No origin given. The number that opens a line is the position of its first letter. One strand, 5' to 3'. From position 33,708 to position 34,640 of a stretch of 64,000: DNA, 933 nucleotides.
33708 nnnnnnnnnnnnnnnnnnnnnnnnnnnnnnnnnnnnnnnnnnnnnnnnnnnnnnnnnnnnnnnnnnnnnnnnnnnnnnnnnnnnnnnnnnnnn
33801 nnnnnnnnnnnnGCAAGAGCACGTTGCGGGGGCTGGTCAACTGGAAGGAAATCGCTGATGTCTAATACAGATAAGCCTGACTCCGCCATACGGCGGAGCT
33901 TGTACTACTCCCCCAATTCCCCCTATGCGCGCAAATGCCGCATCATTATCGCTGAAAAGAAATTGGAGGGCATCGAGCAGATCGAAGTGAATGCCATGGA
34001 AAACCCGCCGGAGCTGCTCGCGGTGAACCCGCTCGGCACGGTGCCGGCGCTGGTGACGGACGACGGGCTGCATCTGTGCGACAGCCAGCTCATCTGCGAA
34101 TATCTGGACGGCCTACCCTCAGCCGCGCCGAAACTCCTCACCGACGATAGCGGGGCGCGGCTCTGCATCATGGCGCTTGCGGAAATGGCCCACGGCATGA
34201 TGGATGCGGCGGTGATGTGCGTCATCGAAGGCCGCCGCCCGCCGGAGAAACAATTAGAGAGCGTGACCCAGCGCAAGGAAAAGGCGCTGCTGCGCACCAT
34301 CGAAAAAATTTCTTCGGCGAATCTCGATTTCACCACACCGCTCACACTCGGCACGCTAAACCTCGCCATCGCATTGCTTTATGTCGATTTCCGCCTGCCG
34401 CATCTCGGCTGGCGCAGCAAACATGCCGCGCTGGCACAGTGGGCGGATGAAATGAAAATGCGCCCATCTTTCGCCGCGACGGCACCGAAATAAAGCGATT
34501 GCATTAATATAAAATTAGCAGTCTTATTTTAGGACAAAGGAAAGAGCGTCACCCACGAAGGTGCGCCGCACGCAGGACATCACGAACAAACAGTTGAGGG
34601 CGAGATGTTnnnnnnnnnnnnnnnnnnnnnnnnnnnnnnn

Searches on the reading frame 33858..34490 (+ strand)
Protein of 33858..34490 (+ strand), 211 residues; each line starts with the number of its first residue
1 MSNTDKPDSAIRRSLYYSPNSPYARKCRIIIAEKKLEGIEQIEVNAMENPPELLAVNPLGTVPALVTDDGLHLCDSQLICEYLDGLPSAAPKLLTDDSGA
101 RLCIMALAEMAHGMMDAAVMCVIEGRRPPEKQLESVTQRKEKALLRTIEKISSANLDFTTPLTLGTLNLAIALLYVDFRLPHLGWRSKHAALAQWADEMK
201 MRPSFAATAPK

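Call 51: search_protein_families(library=ncbifam, proteins=[window:33858-34490:+], max_evalue=0.00001)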
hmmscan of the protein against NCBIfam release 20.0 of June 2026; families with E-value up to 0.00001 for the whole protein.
window:33858-34490:+ (211 aa): 4 families
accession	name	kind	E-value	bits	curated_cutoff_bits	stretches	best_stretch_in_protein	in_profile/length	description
NF007682.0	PRK10357.1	equivalog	1.3e-30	106.5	181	1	19-210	7-199/202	glutathione S-transferase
NF050814.1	FtsZBindFzlA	equivalog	1.7e-15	57.4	300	1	11-206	3-207/228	FtsZ-binding protein FzlA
NF007016.1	PRK09481.1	equivalog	5.8e-10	38.9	314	1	14-85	12-81/209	stringent starvation protein SspA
TIGR01262.1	maiA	equivalog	6.2e-08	32.5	171.05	1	15-110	2-99/211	maleylacetoacetate isomerase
